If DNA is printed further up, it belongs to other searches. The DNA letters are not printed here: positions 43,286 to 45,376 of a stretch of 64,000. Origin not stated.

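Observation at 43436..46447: Two-gene accessory island: DUF4143-type AAA+ ATPase plus a 596-aa orphan with a PD-(D/E)xK-like core (candidate novel defence module)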

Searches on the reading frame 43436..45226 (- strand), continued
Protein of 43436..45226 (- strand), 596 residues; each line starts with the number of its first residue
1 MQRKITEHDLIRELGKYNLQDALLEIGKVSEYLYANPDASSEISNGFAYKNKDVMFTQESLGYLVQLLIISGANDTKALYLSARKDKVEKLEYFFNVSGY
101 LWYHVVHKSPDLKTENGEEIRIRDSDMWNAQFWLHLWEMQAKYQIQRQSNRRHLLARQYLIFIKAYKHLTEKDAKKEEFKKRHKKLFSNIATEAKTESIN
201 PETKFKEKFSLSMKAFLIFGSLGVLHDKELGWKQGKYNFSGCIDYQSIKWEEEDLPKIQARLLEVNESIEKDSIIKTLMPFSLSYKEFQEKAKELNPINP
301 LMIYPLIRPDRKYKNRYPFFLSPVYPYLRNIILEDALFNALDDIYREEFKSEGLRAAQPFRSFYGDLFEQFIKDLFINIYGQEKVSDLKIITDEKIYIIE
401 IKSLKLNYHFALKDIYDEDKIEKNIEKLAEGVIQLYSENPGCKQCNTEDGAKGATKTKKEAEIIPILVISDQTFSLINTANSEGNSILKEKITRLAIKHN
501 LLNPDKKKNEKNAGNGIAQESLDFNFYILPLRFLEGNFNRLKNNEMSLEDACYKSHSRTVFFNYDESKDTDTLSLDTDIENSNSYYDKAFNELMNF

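Call 79: find_related_loci(query=A9, collection=metagenome_contigs, flank=8000)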
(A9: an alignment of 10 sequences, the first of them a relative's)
Query A9 (540 aa) in metagenome_contigs; peptide patterns used: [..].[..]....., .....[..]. (x = any residue, [..] = any of these).
123 stretches matched a pattern; 19 encode a relative of the query (tblastn E <= 1e-3); 19 distinct loci.
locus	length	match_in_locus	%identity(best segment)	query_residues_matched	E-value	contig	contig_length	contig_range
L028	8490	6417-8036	84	1-540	0e+0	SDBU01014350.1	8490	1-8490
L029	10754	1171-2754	77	4-534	0e+0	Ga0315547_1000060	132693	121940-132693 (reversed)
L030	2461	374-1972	69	5-536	0e+0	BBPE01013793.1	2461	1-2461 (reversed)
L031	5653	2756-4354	69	5-536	0e+0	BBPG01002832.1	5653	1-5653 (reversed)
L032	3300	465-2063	69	5-536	0e+0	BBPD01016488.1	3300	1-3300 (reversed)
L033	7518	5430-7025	65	3-531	0e+0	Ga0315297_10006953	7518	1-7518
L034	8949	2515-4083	66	4-528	0e+0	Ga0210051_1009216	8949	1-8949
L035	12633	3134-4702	65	4-528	0e+0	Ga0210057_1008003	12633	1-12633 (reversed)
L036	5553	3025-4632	55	8-536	0e+0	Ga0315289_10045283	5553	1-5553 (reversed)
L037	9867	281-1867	57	8-529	0e+0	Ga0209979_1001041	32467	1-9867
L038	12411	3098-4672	49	5-529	2e-171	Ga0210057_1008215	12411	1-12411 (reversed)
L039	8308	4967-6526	49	8-529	1e-169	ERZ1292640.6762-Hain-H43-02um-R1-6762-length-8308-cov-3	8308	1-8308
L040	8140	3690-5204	50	22-528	7e-164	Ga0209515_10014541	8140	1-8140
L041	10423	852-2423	49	4-528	5e-163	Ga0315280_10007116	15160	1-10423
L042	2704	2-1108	55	164-534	4e-145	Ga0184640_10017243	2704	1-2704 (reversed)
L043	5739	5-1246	50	116-529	1e-135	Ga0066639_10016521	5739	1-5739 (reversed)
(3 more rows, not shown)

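Call 83: search_protein_families(library=pfam, alignment_id=A10, max_evalue=0.00001)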
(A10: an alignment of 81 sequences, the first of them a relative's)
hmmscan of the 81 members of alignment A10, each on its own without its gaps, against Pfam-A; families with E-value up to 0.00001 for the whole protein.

A. member 1, L007:3154-5154:- (667 aa): 2 families
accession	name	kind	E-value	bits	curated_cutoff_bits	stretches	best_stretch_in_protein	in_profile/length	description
PF13481.12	AAA_25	-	1.6e-33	116.4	27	1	309-489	12-194/195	AAA domain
PF22763.1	NrS1-1_pol-like_HBD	-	5e-14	52.3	27.9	1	229-282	2-57/64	NrS-1 polymerase HBD domain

B. families by the number of members that match (of 81 scanned): 75 families (the first 25 are shown)
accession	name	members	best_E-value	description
PF01555.25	N6_N4_Mtase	3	3.4e-58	DNA methylase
PF13304.12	AAA_21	3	3.2e-14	AAA domain, putative AbiEii toxin, Type IV TA system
PF02086.21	MethyltransfD12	2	1.1e-35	D12 class N6 adenine-specific DNA methyltransferase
PF00005.33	ABC_tran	2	1.5e-33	ABC transporter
PF00717.28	Peptidase_S24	2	6.3e-33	Peptidase S24-like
PF13588.12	HSDR_N_2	2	1.9e-21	Type I restriction enzyme R protein N terminus (HSDR_N)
PF01726.22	LexA_DNA_bind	2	1.1e-19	LexA DNA binding domain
PF02463.25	SMC_N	2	2.5e-09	RecF/RecN/SMC N terminal domain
PF01678.24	DAP_epimerase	1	2.9e-72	Diaminopimelate epimerase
PF00291.31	PALP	1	1e-63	Pyridoxal-phosphate dependent enzyme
PF00009.33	GTP_EFTU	1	6.8e-63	Elongation factor Tu GTP binding domain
PF14487.12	DarT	1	5.5e-61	ssDNA thymidine ADP-ribosyltransferase, DarT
PF02601.20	Exonuc_VII_L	1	1.8e-57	Exonuclease VII, large subunit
PF03266.21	NTPase_1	1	1.5e-49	NTPase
PF02653.21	BPD_transp_2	1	4.5e-49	Branched-chain amino acid transport system / permease component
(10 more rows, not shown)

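Call 84: search_protein_families(library=padloc, alignment_id=A10, max_evalue=1e-8)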
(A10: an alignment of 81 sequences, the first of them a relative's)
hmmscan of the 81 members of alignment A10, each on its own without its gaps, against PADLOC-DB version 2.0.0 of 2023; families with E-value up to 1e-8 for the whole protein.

A. member 1, L007:3154-5154:- (667 aa): 0 families

B. families by the number of members that match (of 81 scanned): 124 families (the first 25 are shown)
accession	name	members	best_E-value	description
PDLC04134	mad2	4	6e-29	mads_2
PDLC03216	MTase_II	3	8.6e-88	Type II methyltransferase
PDLC03371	MTase_II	3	6.2e-87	Type II methyltransferase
PDLC03738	oMTase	3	1.1e-77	orphan methyltransferase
PDLC03302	MTase_II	3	1.9e-57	Type II methyltransferase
PDLC03299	MTase_II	3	1e-45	Type II methyltransferase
PDLC03387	MTase_II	3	4.9e-37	Type II methyltransferase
PDLC03320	MTase_II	3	1.9e-32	Type II methyltransferase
PDLC03353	MTase_II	3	2e-32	Type II methyltransferase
PDLC03339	MTase_II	3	3.1e-32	Type II methyltransferase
PDLC03230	MTase_II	3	3.9e-32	Type II methyltransferase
PDLC03238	MTase_II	3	1.1e-28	Type II methyltransferase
PDLC03265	MTase_II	3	2.3e-28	Type II methyltransferase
PDLC03350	MTase_II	3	2.9e-27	Type II methyltransferase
PDLC04135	mad3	3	3.6e-27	mads_3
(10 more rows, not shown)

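Call 86: search_protein_families(library=pfam, proteins=[L031:1176-2615:-, L031:4459-5415:+, L034:4408-5193:+, L034:5186-6034:+, L034:6027-6572:+, L028:4795-6279:-, L029:2784-3332:+, L039:6567-7637:+, L043:1294-2355:+, L040:5278-7062:-], max_evalue=0.001)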
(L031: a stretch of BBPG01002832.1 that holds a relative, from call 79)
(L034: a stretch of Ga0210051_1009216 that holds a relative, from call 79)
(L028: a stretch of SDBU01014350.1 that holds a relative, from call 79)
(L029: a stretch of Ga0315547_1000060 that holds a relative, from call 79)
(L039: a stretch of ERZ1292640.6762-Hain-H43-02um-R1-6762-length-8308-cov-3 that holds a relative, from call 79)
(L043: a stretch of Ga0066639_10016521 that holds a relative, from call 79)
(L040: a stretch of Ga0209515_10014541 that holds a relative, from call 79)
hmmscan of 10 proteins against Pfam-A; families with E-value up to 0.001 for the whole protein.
L031:1176-2615:- (480 aa): 3 families
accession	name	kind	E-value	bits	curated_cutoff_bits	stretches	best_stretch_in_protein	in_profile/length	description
PF02086.21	MethyltransfD12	-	1.1e-35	124.1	22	1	212-444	1-253/253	D12 class N6 adenine-specific DNA methyltransferase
PF00717.28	Peptidase_S24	-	6.3e-33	113.4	23.3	1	79-192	1-116/116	Peptidase S24-like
PF01726.22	LexA_DNA_bind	-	1.1e-19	70.4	23.7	1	2-62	4-64/65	LexA DNA binding domain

L031:4459-5415:+ (319 aa): 0 families

L034:4408-5193:+ (262 aa): 5 families
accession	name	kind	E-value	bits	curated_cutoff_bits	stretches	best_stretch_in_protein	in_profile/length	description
PF01555.25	N6_N4_Mtase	-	3.4e-58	197.7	26.7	1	42-256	1-221/221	DNA methylase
PF02086.21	MethyltransfD12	-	4.8e-07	30.2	22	0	6-60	141-196/253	D12 class N6 adenine-specific DNA methyltransferase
PF01170.24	UPF0020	-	9.8e-05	22.6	22.3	0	211-242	23-54/197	RMKL-like, methyltransferase domain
PF03602.21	Cons_hypoth95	-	0.00044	20.4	24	0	7-62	78-135/182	Conserved hypothetical protein 95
PF08241.18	Methyltransf_11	-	0.00047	21.2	21.2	0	57-107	42-94/95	Methyltransferase domain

L034:5186-6034:+ (283 aa): 2 families
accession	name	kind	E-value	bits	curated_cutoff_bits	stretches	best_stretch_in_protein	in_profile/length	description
PF01555.25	N6_N4_Mtase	-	1.6e-44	153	26.7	1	27-243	1-221/221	DNA methylase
PF03602.21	Cons_hypoth95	-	1.5e-08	35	24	1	204-251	42-90/182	Conserved hypothetical protein 95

L034:6027-6572:+ (182 aa): 0 families

L028:4795-6279:- (495 aa): 3 families
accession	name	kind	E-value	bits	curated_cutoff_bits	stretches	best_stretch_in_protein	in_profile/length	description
PF01555.25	N6_N4_Mtase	-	1.7e-34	120.2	26.7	1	245-459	1-219/221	DNA methylase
PF00717.28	Peptidase_S24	-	2.9e-30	104.8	23.3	1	76-189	1-116/116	Peptidase S24-like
PF01726.22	LexA_DNA_bind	-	4.3e-17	62.1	23.7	1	2-63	4-65/65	LexA DNA binding domain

L029:2784-3332:+ (183 aa): 8 families
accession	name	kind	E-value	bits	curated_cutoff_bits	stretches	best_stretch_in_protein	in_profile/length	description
PF03266.21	NTPase_1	-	1.5e-49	168.5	23.9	1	2-162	1-167/168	NTPase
PF13401.12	AAA_22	-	6.3e-06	27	27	1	3-115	8-100/130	AAA domain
PF07728.20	AAA_5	-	3.4e-05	24.3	22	0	2-25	1-24/139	AAA domain (dynein-related subfamily)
PF13191.12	AAA_16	-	0.00017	22.5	32.6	1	2-34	26-58/167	AAA ATPase domain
PF05496.18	RuvB_N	-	0.00032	20.9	27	0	3-18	36-51/159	Holliday junction DNA helicase RuvB P-loop domain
PF13173.12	AAA_14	-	0.00055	20.4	27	0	3-127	5-96/129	AAA domain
PF00004.35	AAA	-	0.00056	20.8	21.2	0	3-104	1-69/131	ATPase family associated with various cellular activities (AAA)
PF20720.3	nSTAND3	-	0.00073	19.7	27.2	0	3-23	20-40/155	Novel STAND NTPase 3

L039:6567-7637:+ (357 aa): 0 families

L043:1294-2355:+ (354 aa): 1 family
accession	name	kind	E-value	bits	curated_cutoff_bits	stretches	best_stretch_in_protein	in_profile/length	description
PF14279.12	HNH_5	-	1.2e-09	38.4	27.5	1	5-59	1-54/56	HNH endonuclease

L040:5278-7062:- (595 aa): 0 families

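Call 87: search_protein_families(library=padloc, alignment_id=A4, max_evalue=0.1)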
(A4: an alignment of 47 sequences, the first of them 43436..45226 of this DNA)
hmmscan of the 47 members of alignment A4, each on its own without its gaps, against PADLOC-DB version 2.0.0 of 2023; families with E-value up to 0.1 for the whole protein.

A. member 1, window:43436-45226:- (596 aa): 0 families

B. families by the number of members that match (of 47 scanned): 5 families
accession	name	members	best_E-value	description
PDLC03112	Specificity_I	1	0.0014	Type I specificity subunit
PDLC04228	HEC-02B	1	0.011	-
PDLC04099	HerA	1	0.031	-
PDLC04687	PDC-M50A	1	0.059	-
PDLC00872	E2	1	0.063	E2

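Call 89: search_dna_similar(query=P0055, collection=plasmids, mode=protein, max_evalue=0.001, max_rows=15)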
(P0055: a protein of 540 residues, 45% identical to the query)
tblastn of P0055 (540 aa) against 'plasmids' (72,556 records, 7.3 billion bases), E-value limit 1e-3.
Records with a match: 8; places in all: 8; records where one place covers at least 80% of the query: 0.
Best place of each record, by identity: <60% 8.
By first word of the organism name: Streptomyces 5; Kovacikia 1; Geminocystis 1; Nostoc 1.
By predicted mobility (MOB-suite, as given by PLSDB): mobilizable 5; non-mobilizable 3.
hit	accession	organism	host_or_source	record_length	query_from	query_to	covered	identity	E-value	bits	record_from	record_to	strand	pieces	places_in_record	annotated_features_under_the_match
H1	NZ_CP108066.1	Streptomyces canus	-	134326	77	438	67%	24.8%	8e-11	73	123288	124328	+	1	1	nuclease-related domain-containing protein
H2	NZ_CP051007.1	Streptomyces griseofuscus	-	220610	77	419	64%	25.3%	2e-9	69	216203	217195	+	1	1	hypothetical protein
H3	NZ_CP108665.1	Streptomyces globisporus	-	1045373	77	406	61%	26.3%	2e-12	78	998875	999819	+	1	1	record has no annotation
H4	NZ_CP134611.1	Streptomyces sp. ITFR-16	Ips typographus,whole organism,Ips ...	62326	77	406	61%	24.8%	6e-9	67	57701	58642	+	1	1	hypothetical protein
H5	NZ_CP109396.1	Streptomyces sp. NBC_01527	-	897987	120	438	59%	25.3%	3e-8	65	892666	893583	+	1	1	hypothetical protein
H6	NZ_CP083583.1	Kovacikia minuta CCNUW1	cell culture,fresh water lake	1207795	139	423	53%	25.6%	4e-10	71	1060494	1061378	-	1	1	record has no annotation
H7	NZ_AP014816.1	Geminocystis sp. NIES-3708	-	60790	235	457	41%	30.0%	3e-17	93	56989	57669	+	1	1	hypothetical protein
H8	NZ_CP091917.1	Nostoc sp. UHCC 0870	cell culture,Brackish water, ...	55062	139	423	53%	23.3%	5e-7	61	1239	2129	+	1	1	hypothetical protein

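Call 90: search_dna_similar(query=P0055, collection=phages, mode=protein, max_evalue=0.001, max_rows=15)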
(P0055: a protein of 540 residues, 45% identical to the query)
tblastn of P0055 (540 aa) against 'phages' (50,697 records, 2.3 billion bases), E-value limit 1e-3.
No match.

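Call 91: search_dna_similar(query=window:43436-45226:-, collection=plasmids, mode=protein, max_evalue=0.001, max_rows=15)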
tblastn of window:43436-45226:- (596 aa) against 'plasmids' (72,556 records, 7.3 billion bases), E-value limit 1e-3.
No match.

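Call 92: get_annotated_region(hit=H1, flank=5000)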
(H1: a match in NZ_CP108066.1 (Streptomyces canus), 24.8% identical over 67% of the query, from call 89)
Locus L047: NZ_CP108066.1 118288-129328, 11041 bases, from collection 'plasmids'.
description: Streptomyces canus strain NBC_00277 plasmid unnamed1, complete sequence
organism: Streptomyces canus (NCBI taxid 58343)
taxonomy: Bacteria; Actinomycetota; Actinomycetes; Kitasatosporales; Streptomycetaceae; Streptomyces; Streptomyces canus
host: -; source: -; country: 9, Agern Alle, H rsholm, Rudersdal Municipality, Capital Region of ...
typing (MOB-suite, as given by PLSDB): mobilizable; replicon rep_cluster_1910; relaxase MOBF
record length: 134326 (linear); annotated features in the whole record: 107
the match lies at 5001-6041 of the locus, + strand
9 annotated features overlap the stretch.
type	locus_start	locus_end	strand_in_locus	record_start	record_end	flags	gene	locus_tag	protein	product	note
CDS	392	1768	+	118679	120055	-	-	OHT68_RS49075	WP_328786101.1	replication-relaxation family protein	-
CDS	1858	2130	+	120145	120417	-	-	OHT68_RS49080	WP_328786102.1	hypothetical protein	-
CDS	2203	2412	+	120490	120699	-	-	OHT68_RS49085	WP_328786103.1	DUF6207 family protein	-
CDS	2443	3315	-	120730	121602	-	-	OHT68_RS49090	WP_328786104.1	hypothetical protein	-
CDS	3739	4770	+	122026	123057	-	-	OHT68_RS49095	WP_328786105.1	YaaC family protein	-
CDS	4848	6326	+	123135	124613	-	-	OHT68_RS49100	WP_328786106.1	nuclease-related domain-containing protein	-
CDS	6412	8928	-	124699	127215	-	-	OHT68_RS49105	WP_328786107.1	Helicase associated domain protein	-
CDS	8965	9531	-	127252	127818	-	-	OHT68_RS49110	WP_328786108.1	hypothetical protein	-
CDS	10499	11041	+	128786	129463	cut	-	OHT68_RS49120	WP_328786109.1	hypothetical protein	-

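Call 93: get_annotated_region(hit=H7, flank=5000)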
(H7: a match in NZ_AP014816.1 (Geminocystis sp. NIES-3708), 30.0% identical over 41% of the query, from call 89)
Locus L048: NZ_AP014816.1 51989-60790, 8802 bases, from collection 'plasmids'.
description: Geminocystis sp. NIES-3708 plasmid pGM01, complete sequence
organism: Geminocystis sp. NIES-3708 (NCBI taxid 1615909)
taxonomy: Bacteria; Cyanobacteriota; Cyanophyceae; Chroococcales; Geminocystaceae; Geminocystis; Geminocystis sp. NIES-3708
host: -; source: -; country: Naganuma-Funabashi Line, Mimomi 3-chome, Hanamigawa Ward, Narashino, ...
typing (MOB-suite, as given by PLSDB): non-mobilizable
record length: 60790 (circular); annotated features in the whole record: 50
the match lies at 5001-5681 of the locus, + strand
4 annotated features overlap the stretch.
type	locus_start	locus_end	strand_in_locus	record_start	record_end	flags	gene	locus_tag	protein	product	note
CDS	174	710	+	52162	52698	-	-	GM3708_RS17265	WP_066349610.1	hypothetical protein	-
CDS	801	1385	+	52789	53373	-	-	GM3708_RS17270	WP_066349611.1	tyrosine-type recombinase/integrase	GO:0015074 - DNA integration [Evidence IEA]; GO:0006310 - DNA recombination [Evidence IEA]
CDS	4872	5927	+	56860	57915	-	-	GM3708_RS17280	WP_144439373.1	hypothetical protein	-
CDS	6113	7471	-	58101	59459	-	-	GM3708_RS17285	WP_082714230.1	reverse transcriptase domain-containing protein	-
